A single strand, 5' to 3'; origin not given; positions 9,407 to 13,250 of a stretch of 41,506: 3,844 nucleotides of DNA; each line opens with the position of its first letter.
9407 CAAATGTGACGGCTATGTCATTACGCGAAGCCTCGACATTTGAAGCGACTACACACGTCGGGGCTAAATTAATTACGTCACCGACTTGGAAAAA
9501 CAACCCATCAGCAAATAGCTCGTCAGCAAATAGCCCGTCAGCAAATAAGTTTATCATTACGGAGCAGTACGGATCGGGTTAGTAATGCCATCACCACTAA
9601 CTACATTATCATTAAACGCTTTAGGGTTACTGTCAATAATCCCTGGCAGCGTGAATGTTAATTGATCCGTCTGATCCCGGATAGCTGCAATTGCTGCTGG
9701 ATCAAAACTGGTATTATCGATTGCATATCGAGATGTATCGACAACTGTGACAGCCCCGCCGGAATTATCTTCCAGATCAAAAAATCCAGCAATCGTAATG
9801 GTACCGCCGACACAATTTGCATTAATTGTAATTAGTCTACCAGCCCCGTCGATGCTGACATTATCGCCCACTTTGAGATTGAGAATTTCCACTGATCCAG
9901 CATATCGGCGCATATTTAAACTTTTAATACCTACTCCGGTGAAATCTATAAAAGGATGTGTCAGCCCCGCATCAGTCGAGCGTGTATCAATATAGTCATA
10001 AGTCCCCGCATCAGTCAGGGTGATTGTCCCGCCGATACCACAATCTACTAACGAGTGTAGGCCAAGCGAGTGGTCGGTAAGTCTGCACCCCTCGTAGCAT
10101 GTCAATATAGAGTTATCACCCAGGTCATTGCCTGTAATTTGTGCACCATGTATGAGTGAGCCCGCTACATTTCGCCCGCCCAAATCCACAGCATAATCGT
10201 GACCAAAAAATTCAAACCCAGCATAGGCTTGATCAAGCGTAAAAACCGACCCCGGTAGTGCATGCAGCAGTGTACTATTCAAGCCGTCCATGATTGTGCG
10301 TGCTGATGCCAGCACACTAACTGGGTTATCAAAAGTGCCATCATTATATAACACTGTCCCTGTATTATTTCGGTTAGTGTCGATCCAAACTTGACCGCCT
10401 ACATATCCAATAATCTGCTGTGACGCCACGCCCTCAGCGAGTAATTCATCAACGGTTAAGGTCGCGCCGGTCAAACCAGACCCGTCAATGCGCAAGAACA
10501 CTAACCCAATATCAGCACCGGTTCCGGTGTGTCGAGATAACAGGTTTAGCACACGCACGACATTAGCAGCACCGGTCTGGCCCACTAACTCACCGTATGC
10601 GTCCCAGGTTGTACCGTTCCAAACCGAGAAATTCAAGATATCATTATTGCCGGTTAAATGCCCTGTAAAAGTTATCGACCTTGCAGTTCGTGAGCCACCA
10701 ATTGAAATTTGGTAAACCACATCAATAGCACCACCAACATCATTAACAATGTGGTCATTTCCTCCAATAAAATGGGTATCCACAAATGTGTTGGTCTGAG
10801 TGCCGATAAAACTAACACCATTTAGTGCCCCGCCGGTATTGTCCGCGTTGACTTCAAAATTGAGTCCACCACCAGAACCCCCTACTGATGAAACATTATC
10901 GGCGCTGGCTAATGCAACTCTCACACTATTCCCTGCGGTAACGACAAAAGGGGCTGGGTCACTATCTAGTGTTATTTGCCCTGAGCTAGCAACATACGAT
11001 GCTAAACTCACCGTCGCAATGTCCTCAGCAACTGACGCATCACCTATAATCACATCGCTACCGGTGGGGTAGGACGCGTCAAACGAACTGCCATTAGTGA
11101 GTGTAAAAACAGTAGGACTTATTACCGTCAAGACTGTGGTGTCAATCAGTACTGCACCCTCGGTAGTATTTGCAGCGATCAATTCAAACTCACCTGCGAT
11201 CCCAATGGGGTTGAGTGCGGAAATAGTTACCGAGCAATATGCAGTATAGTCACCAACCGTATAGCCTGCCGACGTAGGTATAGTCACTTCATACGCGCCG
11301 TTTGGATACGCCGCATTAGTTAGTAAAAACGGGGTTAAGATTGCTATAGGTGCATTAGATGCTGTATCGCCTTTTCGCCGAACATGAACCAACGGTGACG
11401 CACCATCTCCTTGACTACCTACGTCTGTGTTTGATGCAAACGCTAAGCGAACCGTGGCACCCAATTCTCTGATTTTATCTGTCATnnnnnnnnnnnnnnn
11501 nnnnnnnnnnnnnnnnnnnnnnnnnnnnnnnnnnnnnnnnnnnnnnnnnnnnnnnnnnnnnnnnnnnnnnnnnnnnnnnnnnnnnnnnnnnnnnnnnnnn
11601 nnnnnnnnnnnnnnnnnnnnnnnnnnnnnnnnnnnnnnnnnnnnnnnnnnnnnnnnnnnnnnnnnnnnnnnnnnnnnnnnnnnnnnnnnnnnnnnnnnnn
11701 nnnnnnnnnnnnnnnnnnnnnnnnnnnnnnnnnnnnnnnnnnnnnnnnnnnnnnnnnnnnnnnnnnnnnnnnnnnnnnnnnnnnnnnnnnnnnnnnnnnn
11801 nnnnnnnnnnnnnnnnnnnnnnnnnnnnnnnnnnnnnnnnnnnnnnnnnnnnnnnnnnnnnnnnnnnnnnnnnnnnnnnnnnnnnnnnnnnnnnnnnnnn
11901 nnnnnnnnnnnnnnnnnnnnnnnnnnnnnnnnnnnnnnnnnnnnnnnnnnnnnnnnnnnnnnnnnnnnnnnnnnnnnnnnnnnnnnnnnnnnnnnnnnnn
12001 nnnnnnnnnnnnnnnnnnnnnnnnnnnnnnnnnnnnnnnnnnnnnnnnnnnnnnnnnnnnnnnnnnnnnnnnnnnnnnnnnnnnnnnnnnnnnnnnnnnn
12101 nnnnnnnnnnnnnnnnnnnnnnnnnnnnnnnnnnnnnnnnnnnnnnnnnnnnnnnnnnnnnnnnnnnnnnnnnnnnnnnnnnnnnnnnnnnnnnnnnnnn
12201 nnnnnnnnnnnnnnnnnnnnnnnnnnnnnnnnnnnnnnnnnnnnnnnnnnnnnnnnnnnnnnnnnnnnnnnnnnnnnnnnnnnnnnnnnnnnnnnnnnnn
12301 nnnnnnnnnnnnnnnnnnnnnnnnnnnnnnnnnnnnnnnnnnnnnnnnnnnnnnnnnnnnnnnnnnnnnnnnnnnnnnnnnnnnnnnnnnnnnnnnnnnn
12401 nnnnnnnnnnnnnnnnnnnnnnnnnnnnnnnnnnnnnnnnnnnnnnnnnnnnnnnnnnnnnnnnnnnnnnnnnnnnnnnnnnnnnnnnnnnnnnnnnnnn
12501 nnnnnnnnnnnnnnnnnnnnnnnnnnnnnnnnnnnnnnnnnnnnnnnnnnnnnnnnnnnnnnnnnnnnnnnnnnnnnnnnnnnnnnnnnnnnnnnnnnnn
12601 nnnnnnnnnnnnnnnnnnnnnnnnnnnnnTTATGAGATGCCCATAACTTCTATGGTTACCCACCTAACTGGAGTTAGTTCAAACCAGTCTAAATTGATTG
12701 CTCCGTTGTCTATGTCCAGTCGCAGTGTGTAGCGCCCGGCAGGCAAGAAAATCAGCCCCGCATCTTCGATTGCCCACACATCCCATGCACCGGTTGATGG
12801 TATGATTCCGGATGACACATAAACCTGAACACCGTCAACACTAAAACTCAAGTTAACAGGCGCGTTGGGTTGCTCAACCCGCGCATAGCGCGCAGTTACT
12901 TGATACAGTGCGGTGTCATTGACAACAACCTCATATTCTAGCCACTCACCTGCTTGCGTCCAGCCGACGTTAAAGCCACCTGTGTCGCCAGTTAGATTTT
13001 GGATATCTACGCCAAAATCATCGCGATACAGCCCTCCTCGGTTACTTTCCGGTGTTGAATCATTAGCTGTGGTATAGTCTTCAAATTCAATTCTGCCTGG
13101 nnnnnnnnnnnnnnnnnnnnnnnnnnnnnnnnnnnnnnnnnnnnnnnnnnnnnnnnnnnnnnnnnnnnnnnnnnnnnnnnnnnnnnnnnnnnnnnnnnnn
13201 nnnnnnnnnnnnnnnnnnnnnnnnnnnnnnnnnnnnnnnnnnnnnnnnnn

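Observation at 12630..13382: Sec-signal CBM6-like lectin encoded among tail genes, directly upstream of a depolymerase-like beta-helix protein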

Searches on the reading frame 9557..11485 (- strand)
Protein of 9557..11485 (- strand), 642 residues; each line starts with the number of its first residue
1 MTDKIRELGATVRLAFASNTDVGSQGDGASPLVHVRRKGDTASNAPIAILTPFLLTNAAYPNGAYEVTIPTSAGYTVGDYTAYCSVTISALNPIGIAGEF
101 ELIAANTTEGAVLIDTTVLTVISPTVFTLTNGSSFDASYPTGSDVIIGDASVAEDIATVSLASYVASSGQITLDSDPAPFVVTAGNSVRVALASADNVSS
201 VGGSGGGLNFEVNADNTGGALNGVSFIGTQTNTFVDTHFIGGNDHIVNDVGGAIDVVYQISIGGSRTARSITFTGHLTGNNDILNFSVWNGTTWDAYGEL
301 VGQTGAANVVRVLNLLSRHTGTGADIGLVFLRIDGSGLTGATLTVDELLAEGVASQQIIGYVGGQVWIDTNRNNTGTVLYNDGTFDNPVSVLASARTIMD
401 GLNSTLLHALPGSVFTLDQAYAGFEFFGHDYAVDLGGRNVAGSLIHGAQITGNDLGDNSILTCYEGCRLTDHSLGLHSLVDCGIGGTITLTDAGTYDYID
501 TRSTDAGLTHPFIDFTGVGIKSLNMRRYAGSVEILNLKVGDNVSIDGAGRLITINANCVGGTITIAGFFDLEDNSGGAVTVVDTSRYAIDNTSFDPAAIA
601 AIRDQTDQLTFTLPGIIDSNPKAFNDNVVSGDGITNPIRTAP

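Call 3: search_protein_families(library=pfam, proteins=[window:9557-11485:-], max_evalue=0.1)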
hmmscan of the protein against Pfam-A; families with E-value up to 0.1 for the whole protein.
window:9557-11485:- (642 aa): 0 families

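Call 4: search_protein_families(library=phrogs, proteins=[window:9557-11485:-], max_evalue=0.01)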
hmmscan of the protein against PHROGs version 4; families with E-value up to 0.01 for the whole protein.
window:9557-11485:- (642 aa): 0 families

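Call 39: search_protein_families(library=padloc, proteins=[window:9557-11485:-], max_evalue=0.01)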
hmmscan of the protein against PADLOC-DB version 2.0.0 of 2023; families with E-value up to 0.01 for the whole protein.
window:9557-11485:- (642 aa): 0 families

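Call 55: search_protein_families(library=pfam, proteins=[window:9557-11485:-], max_evalue=10)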
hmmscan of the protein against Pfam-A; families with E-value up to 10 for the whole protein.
window:9557-11485:- (642 aa): 0 families

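Call 80: search_dna_similar(query=window:9557-11485:-, collection=phages, mode=protein, max_rows=15, max_evalue=0.01)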
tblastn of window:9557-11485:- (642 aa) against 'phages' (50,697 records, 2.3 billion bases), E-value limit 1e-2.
No match.

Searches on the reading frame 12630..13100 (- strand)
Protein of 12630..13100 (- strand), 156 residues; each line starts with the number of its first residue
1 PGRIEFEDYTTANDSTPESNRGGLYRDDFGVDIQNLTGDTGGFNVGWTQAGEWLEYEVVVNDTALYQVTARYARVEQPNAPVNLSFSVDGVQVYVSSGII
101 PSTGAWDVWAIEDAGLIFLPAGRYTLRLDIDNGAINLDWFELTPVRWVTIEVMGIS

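Call 69: search_solved_structures(query=window:12630-13100:-, max_evalue=0.0001, show_alignments=5)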
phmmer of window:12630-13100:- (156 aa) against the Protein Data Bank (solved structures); distinct sequences matched with E-value up to 0.0001: 7.
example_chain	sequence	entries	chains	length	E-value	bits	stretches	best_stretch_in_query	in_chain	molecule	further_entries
8zvk_A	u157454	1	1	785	1.9e-21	80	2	24-143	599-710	AaBgIC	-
5la2_A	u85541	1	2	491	9e-20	74.6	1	15-145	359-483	Carbohydrate binding family 6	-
2y8k_A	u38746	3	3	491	9.1e-20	74.6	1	15-145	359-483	CARBOHYDRATE BINDING FAMILY 6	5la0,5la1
5g56_A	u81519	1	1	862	2.8e-19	73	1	15-150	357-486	CARBOHYDRATE BINDING FAMILY 6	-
1uxz_A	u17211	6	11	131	3.7e-09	40.1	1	34-143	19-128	CELLULASE B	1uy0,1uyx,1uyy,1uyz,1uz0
1w9s_A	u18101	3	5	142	2.6e-06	30.8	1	26-140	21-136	BH0236 PROTEIN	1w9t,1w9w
5fui_A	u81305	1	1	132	4.5e-05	26.8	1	31-143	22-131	ENDO-1,3-BETA-GLUCANASE, FAMILY GH16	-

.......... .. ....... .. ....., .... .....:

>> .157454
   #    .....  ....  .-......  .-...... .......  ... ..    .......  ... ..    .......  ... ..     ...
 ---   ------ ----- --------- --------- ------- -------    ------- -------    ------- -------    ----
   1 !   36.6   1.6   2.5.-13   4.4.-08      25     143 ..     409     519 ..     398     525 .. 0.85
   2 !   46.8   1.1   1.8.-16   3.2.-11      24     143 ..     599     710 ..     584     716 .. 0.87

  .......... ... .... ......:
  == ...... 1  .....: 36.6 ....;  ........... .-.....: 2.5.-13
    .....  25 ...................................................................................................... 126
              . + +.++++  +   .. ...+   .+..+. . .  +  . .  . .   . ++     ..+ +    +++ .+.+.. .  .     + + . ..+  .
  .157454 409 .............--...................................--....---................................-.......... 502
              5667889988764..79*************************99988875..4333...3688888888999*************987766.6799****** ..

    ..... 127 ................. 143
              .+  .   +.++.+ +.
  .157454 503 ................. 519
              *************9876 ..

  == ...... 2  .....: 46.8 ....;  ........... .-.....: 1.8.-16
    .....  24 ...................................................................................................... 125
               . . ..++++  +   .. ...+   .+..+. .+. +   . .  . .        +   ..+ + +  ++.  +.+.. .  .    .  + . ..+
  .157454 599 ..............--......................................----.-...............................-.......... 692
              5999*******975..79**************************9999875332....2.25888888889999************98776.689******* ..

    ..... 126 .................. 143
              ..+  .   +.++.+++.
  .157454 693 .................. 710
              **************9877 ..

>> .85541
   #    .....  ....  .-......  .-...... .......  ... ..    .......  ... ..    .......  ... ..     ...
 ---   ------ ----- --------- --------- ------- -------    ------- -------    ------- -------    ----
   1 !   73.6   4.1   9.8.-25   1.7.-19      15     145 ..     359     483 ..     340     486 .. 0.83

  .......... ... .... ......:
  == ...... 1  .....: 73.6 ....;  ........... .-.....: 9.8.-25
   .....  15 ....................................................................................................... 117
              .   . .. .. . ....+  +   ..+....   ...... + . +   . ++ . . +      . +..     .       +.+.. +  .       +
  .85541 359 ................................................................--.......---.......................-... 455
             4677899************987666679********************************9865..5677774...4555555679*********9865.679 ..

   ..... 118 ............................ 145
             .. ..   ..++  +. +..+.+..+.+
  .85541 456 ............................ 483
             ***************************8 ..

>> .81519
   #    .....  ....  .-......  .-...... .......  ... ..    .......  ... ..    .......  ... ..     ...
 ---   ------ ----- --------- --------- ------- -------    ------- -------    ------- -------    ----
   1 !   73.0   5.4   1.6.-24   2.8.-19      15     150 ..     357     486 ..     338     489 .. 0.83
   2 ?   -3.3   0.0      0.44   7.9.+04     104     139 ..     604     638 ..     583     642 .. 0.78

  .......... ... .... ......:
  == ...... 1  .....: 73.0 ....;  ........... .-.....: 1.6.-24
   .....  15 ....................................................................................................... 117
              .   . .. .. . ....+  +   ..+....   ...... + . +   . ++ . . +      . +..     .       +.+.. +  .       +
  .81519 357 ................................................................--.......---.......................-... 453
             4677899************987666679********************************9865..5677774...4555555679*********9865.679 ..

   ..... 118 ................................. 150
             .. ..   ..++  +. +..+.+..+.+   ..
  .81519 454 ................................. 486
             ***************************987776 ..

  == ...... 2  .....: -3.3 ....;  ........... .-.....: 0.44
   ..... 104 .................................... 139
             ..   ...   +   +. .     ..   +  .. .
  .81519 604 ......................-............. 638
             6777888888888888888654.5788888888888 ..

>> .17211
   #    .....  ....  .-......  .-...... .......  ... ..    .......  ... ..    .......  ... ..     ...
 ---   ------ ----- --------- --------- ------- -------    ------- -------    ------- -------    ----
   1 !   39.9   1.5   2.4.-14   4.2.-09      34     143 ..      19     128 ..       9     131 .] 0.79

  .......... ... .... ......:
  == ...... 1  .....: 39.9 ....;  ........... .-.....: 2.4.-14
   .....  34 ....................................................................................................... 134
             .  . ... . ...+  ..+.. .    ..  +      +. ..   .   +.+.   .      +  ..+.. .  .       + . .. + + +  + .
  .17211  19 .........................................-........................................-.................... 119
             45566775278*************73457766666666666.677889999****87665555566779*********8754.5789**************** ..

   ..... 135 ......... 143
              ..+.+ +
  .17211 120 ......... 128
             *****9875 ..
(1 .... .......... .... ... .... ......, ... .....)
